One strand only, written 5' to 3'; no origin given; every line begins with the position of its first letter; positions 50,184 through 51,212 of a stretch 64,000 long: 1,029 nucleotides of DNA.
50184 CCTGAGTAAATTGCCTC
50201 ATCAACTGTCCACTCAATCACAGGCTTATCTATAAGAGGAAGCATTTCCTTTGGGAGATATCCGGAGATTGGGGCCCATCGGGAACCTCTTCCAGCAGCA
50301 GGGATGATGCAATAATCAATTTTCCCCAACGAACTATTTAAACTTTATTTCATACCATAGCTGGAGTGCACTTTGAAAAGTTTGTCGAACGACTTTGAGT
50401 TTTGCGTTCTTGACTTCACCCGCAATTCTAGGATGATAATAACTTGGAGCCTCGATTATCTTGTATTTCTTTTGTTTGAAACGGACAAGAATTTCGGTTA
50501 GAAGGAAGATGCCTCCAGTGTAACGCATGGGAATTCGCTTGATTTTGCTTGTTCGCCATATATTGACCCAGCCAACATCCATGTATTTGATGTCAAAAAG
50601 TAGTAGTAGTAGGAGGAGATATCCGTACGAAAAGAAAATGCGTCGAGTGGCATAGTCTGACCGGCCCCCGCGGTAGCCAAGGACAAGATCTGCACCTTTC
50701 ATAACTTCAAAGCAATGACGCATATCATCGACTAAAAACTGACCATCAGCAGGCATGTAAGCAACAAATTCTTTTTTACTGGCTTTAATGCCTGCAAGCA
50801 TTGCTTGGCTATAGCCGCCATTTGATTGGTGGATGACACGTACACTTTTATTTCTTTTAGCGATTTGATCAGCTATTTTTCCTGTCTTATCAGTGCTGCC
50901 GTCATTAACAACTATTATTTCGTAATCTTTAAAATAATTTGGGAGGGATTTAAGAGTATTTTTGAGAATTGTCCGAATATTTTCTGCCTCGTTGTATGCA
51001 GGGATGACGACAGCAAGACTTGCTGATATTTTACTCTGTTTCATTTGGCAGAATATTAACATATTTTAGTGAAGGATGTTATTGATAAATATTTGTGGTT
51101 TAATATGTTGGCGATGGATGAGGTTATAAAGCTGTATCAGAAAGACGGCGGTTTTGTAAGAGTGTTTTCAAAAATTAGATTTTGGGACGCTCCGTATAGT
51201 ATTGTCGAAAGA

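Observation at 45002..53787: Three additional DPM1-like polyprenol-P-sugar synthases, one fused to an extra Rossmann-like domain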

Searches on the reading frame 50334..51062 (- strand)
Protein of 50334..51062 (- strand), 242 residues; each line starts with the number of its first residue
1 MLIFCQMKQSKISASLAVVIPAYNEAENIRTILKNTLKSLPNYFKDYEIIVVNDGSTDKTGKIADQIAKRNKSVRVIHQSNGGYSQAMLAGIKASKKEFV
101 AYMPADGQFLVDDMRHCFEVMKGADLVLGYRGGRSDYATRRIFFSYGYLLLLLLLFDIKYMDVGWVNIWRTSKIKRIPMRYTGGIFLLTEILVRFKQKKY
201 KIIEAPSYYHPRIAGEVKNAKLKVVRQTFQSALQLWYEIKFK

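Call 4: search_protein_families(library=pfam, proteins=[window:50334-51062:-], max_evalue=0.01)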
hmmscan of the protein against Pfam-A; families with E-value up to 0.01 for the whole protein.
window:50334-51062:- (242 aa): 4 families
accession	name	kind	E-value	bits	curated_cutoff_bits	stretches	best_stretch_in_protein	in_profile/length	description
PF00535.33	Glycos_transf_2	-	2.4e-27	96.4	23.3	1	18-135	2-119/168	Glycosyl transferase family 2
PF13641.12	Glyco_tranf_2_3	-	9e-10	39.4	27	1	16-105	3-95/230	Glycosyltransferase like family 2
PF10111.15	Glyco_tranf_2_2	-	3e-06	27.4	27.3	1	18-115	2-100/276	Glycosyltransferase like family 2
PF09488.16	Osmo_MPGsynth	-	0.0012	18.2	27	1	8-89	44-126/381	Mannosyl-3-phosphoglycerate synthase (osmo_MPGsynth)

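Call 5: search_protein_families(library=ncbifam, proteins=[window:50334-51062:-], max_evalue=0.01)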
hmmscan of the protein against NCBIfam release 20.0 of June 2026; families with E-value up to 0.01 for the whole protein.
window:50334-51062:- (242 aa): 26 families (the best 25 are shown)
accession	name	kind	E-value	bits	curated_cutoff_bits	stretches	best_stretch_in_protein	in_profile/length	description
NF007482.0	PRK10073.1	equivalog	2.9e-20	72.5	423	1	13-110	5-99/334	glycosyltransferase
TIGR03937.1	PgaC_IcaA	equivalog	6.1e-20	71.5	422.3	1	12-114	43-141/407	poly-beta-1,6-N-acetyl-D-glucosamine synthase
NF047588.1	GlcsyltransPgfSStrep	equivalog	6.1e-15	55.2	500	1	16-162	3-151/308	glycosyltransferase PgfS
NF007986.1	PRK10714.1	equivalog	5.9e-14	51.8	529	1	15-141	7-136/316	undecaprenyl-phosphate 4-deoxy-4-formamido-L-arabinose transferase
NF047683.1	TeichurnBiosyTuaG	equivalog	1.1e-13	51.4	400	1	14-128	6-118/252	teichuronic acid biosynthesis protein TuaG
NF041875.1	EPS_EpsD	equivalog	2.8e-13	50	370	1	16-106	1-89/325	exopolysaccharide biosynthesis glycosyltransferase EpsD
TIGR04182.1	glyco_TIGR04182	equivalog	7.4e-13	48.5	325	1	17-236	3-215/293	S-layer glycoprotein N-glycosyltransferase AglJ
TIGR04283.1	glyco_like_mftF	equivalog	1.1e-12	48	182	1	16-112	1-88/221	TIGR04283 family arsenosugar biosynthesis glycosyltransferase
TIGR03965.1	mycofact_glyco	equivalog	2e-11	43.5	280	1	10-106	71-164/467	mycofactocin biosynthesis glycosyltransferase MftF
NF041391.1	DPhHxTase_Halo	equivalog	6.8e-11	41.5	375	1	22-233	3-206/213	dolichyl-phosphate hexose transferase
NF058614.1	PPMAGASynPpgS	equivalog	1e-10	41.4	370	1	18-137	4-119/226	polyprenyl-phospho-N-acetylgalactosaminyl synthase PpgS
TIGR03469.1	HpnB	hypoth_equivalog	1.9e-09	37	379.25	1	12-78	42-109/386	hopene-associated glycosyltransferase HpnB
NF010496.0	PRK13915.1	equivalog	3.9e-09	36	262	1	7-106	24-126/307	glucosyl-3-phosphoglycerate synthase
NF038302.1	EPS_HpsE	equivalog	5.8e-09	35.3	300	1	16-106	3-96/307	hormogonium polysaccharide biosynthesis glycosyltransferase HpsE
NF050050.1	ProtGlycPglI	equivalog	1e-08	34.9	500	1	15-117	3-104/306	GalNAc(5)-diNAcBac-PP-undecaprenol beta-1,3-glucosyltransferase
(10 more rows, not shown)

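Call 8: search_solved_structures(query=window:50334-51062:-, max_evalue=0.001)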
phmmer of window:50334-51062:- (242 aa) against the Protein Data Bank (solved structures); distinct sequences matched with E-value up to 0.001: 23.
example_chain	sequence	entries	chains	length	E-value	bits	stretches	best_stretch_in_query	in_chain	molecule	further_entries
5mlz_A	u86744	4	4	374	4.9e-13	52.6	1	14-221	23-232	Dolichol monophosphate mannose synthase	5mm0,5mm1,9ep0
5hea_A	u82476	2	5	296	5.7e-13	52.4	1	16-121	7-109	Putative glycosyltransferase (GalT1)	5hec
2z87_A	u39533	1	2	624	6.5e-13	52.2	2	16-130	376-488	Chondroitin synthase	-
2z86_A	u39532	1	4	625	6.5e-13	52.2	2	16-130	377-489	Chondroitin synthase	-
5eke_A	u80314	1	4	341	3.3e-10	43.4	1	9-136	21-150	Uncharacterized glycosyltransferase sll0501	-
5ekp_C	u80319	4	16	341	3.3e-10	43.4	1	9-136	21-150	Uncharacterized glycosyltransferase sll0501 | Glycosyltransferase sll0501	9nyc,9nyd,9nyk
9nye_A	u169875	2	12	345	3.4e-10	43.3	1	9-136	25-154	Glycosyltransferase sll0501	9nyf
6p61_A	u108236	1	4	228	7.9e-10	42.1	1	12-108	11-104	Glycosyltransferase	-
9hwj_A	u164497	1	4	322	2.9e-09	40.3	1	16-139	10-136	Undecaprenyl-phosphate 4-deoxy-4-formamido-L-arabinose transferase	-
3bcv_A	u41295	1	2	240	1.3e-08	38.2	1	15-113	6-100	Putative glycosyltransferase protein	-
9bhc_C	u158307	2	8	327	9.6e-08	35.3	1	15-141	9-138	Undecaprenyl-phosphate 4-deoxy-4-formamido-L-arabinose transferase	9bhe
8vxh_A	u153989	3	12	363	1.1e-07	35.1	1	15-141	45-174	Undecaprenyl-phosphate 4-deoxy-4-formamido-L-arabinose transferase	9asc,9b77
9jma_A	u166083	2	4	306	2e-07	34.3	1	16-127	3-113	GalNAc(5)-diNAcBac-PP-undecaprenol beta-1,3-glucosyltransferase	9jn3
6h1j_A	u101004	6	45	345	2.9e-06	30.5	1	15-134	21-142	Probable ss-1,3-N-acetylglucosaminyltransferase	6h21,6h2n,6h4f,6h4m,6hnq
5tze_C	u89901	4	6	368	3.3e-06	30.3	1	16-111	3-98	Glycosyl transferase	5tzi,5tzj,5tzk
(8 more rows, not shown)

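Call 58: find_homologous_proteins(query=window:50334-51062:-, max_evalue=1e-10)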
Query window:50334-51062:- (242 aa): 1475 proteins with E <= 1e-10 among 3738 candidates; the best 120 are listed.
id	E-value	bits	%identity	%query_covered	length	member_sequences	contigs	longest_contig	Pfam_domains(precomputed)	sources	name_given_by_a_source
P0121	6.3e-152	522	100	98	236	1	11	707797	PF10111.15,PF13641.13,PF00535.33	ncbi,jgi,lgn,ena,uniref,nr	ncbi:MAG: hypothetical protein UV74_C0013G0344 [Candidatus Woesebacteria bacterium GW2011_GWB1_43_14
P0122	5.9e-124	430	80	94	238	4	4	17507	PF10111.15,PF13641.13,PF00535.33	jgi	-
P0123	1.5e-115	403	75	93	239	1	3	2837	PF10111.15,PF13641.13,PF00535.33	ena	-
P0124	4.0e-115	401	73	97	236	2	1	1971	PF10111.15,PF13641.13,PF00535.33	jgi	-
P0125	4.3e-115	401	75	96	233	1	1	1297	PF10111.15,PF13641.13,PF00535.33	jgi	-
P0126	5.1e-115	401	75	95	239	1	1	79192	PF10111.15,PF13641.13,PF00535.33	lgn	-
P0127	5.6e-114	398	73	97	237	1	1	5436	PF10111.15,PF13641.13,PF00535.33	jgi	jgi:glycosyltransferase involved in cell wall biosynthesis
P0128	8.6e-114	397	74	96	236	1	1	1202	PF10111.15,PF13641.13,PF00535.33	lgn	-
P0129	9.5e-114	397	73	96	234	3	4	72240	PF10111.15,PF13641.13,PF00535.33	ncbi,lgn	-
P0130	1.2e-113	397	75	95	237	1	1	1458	PF10111.15,PF13641.13,PF00535.33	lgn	-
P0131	6.9e-113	394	72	96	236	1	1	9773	PF10111.15,PF13641.13,PF00535.33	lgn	-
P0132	1.4e-112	393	73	97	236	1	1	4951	PF10111.15,PF13641.13,PF00535.33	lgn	-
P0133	3.0e-111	389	74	94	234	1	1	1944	PF10111.15,PF13641.13,PF00535.33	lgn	-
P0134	7.1e-111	388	73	93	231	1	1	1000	PF10111.15,PF13641.13,PF00535.33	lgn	-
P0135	1.7e-110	386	69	99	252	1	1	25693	PF10111.15,PF13641.13,PF00535.33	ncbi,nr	ncbi:glycosyltransferase family 2 protein [Candidatus Woesebacteria bacterium]|nr:glycosyltransferas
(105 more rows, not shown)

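Call 60: search_solved_structures(query=A3, max_evalue=0.00001, show_alignments=1)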
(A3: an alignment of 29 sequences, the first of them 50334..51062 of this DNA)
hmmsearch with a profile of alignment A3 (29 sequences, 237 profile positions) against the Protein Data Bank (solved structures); distinct sequences matched with E-value up to 0.00001: 26.
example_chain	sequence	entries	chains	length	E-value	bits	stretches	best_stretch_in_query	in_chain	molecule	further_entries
2z87_A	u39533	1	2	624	3.5e-23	85.8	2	7-117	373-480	Chondroitin synthase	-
2z86_A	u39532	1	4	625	3.5e-23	85.8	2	7-117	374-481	Chondroitin synthase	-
5mlz_A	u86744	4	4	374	6.2e-17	65.4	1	7-225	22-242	Dolichol monophosphate mannose synthase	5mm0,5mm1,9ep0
5hea_A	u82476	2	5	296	5.1e-16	62.4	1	9-101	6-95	Putative glycosyltransferase (GalT1)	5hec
3bcv_A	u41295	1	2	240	4.5e-14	56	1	8-108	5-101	Putative glycosyltransferase protein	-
9hwj_A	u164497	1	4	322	1.8e-13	54.1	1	8-134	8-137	Undecaprenyl-phosphate 4-deoxy-4-formamido-L-arabinose transferase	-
5eke_A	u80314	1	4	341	6.2e-13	52.3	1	6-132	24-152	Uncharacterized glycosyltransferase sll0501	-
5ekp_C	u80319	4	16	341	6.3e-13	52.3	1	6-132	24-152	Uncharacterized glycosyltransferase sll0501 | Glycosyltransferase sll0501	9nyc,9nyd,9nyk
9nye_A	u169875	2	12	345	6.5e-13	52.2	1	6-132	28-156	Glycosyltransferase sll0501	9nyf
9bhc_C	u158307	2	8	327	3.3e-12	49.9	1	8-134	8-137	Undecaprenyl-phosphate 4-deoxy-4-formamido-L-arabinose transferase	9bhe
8vxh_A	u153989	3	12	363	4.1e-12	49.6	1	8-134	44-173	Undecaprenyl-phosphate 4-deoxy-4-formamido-L-arabinose transferase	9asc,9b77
6p61_A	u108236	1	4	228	6.8e-12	48.9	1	3-101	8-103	Glycosyltransferase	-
8vh7_A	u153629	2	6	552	2e-09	40.8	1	6-122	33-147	Heparosan synthase B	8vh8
8viw_A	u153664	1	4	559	2e-09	40.8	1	6-122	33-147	Heparosan synthase B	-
5tze_C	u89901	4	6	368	2e-09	40.8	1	10-109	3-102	Glycosyl transferase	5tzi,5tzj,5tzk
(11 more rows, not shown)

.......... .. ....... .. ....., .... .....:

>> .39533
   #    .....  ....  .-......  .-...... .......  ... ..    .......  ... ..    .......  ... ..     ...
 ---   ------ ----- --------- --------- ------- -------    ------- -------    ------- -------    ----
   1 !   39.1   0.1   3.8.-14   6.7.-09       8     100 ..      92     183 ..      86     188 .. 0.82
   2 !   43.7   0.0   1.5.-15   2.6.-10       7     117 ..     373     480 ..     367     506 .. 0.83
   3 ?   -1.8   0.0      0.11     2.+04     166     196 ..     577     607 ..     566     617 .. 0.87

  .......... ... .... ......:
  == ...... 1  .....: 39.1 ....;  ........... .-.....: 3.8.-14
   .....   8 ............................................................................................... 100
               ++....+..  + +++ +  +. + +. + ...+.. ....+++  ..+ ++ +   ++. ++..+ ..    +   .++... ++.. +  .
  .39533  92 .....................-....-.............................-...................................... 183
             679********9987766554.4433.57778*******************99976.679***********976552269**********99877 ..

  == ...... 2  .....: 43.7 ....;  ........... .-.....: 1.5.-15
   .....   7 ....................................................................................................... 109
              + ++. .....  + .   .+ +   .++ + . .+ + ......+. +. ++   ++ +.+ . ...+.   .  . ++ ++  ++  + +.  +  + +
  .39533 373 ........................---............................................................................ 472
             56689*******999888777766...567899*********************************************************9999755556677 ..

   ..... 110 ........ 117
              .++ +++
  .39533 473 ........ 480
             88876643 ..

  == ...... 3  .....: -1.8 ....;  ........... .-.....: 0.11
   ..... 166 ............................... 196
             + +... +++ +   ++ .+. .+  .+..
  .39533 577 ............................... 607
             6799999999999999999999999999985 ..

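Call 61: find_encoding_contigs(protein=P0121, flank=10000, max_places=2)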
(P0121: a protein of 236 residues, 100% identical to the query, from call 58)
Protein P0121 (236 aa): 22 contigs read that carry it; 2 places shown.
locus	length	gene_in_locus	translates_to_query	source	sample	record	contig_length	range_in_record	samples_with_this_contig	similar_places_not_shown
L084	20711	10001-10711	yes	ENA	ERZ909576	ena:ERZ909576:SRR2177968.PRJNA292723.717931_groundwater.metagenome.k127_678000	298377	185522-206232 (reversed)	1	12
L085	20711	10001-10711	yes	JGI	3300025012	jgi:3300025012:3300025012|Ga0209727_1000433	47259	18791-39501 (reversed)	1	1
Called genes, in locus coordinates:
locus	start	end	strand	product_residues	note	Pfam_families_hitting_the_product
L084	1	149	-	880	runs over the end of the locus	PF00754:F5_F8_type_C, PF22633:F5_F8_type_C_2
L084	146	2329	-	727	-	PF02366:PMT, PF13231:PMT_2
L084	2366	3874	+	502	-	-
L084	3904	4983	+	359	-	PF01370:Epimerase, PF04321:RmlD_sub_bind, PF16363:GDP_Man_Dehyd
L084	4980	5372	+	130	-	-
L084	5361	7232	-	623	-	PF01041:DegT_DnrJ_EryC1, PF01209:Ubie_methyltran (weak), PF00398:RrnaAD (weak), PF13489:Methyltransf_23 (weak), PF13847:Methyltransf_31, PF08241:Methyltransf_11, PF08242:Methyltransf_12, PF13649:Methyltransf_25, +1 more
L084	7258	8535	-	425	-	PF00535:Glycos_transf_2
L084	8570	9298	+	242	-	PF08241:Methyltransf_11, PF13847:Methyltransf_31 (weak)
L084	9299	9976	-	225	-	PF01209:Ubie_methyltran (weak), PF13489:Methyltransf_23, PF00891:Methyltransf_2, PF08241:Methyltransf_11, PF08242:Methyltransf_12, PF13649:Methyltransf_25, PF13847:Methyltransf_31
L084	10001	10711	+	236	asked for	PF13641:Glyco_tranf_2_3, PF00535:Glycos_transf_2, PF10111:Glyco_tranf_2_2 (weak)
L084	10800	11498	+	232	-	PF00483:NTP_transferase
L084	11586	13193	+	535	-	PF02310:B12-binding, PF04055:Radical_SAM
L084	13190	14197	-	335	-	PF00535:Glycos_transf_2, PF13641:Glyco_tranf_2_3, PF13632:Glyco_trans_2_3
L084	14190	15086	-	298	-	PF13489:Methyltransf_23, PF13847:Methyltransf_31, PF08241:Methyltransf_11, PF08242:Methyltransf_12, PF13649:Methyltransf_25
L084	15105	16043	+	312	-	PF00535:Glycos_transf_2, PF10111:Glyco_tranf_2_2, PF13641:Glyco_tranf_2_3 (weak)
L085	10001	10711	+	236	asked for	PF13641:Glyco_tranf_2_3, PF00535:Glycos_transf_2, PF10111:Glyco_tranf_2_2 (weak)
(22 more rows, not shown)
